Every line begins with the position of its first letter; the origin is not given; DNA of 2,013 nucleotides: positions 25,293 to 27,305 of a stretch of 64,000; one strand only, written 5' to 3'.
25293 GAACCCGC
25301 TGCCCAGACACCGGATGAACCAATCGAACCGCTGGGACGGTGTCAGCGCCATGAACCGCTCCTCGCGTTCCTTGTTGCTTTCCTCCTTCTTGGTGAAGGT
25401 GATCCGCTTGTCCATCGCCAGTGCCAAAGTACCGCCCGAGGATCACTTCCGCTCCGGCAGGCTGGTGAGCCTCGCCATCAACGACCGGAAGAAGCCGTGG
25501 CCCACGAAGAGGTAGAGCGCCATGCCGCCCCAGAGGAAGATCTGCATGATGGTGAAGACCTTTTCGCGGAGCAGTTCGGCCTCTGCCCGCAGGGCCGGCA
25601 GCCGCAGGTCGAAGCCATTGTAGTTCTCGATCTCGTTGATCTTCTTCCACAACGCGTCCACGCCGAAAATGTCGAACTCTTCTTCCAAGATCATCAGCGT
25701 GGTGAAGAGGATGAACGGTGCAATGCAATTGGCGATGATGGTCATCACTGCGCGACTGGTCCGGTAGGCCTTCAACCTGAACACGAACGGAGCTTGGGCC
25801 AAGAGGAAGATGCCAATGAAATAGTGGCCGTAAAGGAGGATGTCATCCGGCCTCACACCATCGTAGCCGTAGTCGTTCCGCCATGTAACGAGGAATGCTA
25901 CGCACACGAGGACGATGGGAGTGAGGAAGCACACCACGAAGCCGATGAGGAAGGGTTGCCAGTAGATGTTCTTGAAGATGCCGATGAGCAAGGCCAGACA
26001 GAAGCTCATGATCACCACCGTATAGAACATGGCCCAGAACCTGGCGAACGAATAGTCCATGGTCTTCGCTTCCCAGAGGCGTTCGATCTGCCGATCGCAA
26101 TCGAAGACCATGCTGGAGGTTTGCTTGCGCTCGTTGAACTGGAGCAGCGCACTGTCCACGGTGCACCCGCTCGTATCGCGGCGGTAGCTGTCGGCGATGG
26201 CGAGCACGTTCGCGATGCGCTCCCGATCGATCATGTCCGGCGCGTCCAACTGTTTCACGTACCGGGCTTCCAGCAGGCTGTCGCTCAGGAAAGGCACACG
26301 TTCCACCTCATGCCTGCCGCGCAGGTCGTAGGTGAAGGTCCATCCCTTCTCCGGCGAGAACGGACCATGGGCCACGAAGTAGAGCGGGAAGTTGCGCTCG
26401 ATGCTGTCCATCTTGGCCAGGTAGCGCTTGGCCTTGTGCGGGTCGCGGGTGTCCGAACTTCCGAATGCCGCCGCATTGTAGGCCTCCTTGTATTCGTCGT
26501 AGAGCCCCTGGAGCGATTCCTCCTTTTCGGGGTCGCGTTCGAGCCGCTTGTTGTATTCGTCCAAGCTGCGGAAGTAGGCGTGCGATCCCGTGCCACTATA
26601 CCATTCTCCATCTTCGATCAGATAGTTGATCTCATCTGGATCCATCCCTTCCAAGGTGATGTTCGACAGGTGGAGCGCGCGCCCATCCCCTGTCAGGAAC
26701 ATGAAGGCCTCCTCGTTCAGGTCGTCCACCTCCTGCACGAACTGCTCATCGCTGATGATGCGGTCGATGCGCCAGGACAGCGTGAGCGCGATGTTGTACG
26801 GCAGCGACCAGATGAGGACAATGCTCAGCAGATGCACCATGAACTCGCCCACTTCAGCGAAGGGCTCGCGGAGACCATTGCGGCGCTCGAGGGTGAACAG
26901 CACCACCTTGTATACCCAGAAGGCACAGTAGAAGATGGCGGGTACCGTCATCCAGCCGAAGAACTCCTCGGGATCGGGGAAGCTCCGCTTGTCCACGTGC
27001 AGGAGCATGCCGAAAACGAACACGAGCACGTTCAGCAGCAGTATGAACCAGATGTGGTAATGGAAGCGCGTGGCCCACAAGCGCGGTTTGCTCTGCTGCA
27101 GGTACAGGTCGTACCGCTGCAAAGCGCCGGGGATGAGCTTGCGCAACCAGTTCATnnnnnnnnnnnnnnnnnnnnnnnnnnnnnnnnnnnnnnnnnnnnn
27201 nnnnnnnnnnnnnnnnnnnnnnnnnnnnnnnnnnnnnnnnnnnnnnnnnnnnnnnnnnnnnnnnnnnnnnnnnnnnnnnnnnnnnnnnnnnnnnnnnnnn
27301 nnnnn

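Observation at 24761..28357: Translationally coupled ABC-ATPase(N-terminal extension)/8-TM membrane protein pair followed by overlapping small-ORF/NTase pair: uncharacterised module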

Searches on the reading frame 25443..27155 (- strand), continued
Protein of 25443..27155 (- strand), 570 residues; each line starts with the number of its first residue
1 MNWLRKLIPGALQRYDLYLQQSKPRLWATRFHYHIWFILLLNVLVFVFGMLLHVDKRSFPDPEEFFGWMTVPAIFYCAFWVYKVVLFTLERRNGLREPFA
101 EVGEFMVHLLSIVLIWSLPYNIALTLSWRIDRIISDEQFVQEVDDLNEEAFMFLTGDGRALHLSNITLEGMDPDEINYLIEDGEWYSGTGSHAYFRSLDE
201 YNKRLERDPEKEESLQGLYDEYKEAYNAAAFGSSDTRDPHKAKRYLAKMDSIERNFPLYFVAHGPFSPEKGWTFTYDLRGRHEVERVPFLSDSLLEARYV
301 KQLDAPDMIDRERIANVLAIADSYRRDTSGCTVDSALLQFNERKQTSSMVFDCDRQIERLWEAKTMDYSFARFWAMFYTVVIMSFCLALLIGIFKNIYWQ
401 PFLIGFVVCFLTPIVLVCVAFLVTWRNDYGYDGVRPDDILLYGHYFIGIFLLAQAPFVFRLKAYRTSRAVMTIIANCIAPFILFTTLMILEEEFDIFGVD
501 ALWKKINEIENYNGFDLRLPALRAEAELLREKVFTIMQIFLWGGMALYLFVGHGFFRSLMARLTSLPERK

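Call 91: list_cluster_members(proteins=[P0039, P0045, P0058, P0063, P0074, P0089, P0114, P0132, P0169, P0091])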
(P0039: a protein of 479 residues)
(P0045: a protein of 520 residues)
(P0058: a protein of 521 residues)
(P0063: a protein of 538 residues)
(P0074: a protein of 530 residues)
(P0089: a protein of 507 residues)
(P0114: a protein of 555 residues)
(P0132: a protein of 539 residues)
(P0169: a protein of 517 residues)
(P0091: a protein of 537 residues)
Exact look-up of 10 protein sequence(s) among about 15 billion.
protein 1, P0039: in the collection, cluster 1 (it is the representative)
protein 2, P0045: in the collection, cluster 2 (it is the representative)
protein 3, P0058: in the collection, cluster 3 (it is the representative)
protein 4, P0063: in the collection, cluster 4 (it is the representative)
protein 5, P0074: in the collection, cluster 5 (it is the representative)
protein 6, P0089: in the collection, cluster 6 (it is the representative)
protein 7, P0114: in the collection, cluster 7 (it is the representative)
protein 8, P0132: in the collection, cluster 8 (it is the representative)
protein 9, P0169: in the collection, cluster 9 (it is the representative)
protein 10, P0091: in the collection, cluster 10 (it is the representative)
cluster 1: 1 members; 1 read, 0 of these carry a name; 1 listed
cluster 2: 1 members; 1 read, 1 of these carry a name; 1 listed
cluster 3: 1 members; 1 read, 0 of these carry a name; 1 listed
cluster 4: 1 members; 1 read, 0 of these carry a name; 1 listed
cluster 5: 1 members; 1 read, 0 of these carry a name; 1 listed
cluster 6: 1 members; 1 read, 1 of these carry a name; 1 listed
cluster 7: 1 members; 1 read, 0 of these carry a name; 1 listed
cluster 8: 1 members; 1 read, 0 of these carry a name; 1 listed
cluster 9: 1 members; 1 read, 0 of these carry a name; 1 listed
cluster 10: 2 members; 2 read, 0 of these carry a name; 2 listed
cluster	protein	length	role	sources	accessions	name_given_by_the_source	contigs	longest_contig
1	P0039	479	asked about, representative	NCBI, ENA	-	-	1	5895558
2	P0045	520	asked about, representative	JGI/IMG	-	hypothetical protein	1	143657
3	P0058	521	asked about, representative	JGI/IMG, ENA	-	-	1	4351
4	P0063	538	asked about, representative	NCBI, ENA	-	-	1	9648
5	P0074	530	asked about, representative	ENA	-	-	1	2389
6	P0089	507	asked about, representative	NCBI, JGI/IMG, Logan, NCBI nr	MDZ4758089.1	MAG: hypothetical protein SGJ10_08125 [Bacteroidota bacterium] | hypothetical protein [Bacteroidota bacterium]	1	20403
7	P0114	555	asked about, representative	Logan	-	-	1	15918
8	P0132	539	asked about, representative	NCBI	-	-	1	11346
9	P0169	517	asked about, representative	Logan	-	-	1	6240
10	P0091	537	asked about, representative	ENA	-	-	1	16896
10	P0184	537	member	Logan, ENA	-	-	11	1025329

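Call 92: find_encoding_contigs(protein=P0039, flank=6000, max_places=1)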
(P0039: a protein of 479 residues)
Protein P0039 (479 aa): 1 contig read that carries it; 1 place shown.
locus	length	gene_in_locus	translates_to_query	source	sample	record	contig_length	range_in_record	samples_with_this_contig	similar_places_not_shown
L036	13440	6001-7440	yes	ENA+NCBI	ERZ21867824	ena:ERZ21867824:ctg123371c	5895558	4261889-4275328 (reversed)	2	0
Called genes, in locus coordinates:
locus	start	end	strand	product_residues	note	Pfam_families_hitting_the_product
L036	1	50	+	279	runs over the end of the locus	PF03116:NQR2_RnfD_RnfE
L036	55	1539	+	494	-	PF10092:DUF2330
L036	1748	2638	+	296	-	-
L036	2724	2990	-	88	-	PF13280:WYL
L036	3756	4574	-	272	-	-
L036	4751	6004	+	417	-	PF00005:ABC_tran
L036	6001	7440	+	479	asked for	-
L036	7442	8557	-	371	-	PF03415:Peptidase_C11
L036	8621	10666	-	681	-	PF13620:CarboxypepD_reg, PF13715:CarbopepD_reg_2, PF12450:vWF_A, PF00092:VWA, PF13519:VWA_2, PF13768:VWA_3, PF12034:YfbK_C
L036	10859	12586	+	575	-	PF00246:Peptidase_M14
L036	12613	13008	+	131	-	-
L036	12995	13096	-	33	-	-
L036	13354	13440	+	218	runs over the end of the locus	PF12895:ANAPC3 (faint), PF07719:TPR_2 (faint)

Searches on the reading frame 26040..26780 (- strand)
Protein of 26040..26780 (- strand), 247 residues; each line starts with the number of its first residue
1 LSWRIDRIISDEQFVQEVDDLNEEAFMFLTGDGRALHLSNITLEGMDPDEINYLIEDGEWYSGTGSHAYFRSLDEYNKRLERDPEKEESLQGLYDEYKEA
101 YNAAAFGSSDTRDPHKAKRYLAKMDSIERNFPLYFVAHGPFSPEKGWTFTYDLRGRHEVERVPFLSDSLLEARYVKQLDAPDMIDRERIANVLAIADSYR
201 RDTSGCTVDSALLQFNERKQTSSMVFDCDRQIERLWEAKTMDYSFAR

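Call 71: predict_structure(alignment_id=A5)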
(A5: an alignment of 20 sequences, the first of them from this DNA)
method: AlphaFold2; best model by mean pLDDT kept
length: 247 residues; sequences in the alignment: 20
mean_pLDDT: 76.0   pTM: 0.72
mean pLDDT of the five models: 76.0, 73.7, 71.8, 70.9, 67.6
residues with pLDDT >= 90: 26; 70-90: 156; 50-70: 45; < 50: 20
segments of 3 or more residues with pLDDT < 50: 32-41, 58-65
pLDDT, mean of each block of 10 residues (from residue 1): 73 92 82 46 60 54 55 82 78 86 82 88 81 69 75 75 84 82 86 90 77 79 79 84 59
secondary structure, 60 per line:
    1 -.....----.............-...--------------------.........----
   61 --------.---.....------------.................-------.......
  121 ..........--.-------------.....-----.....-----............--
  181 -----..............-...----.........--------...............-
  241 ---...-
elements in order: H2-6 H11-23 H48-56 H73-77 H90-106 H114-130 E147-151 E157-161 H167-178 H186-199 H208-216 H225-239
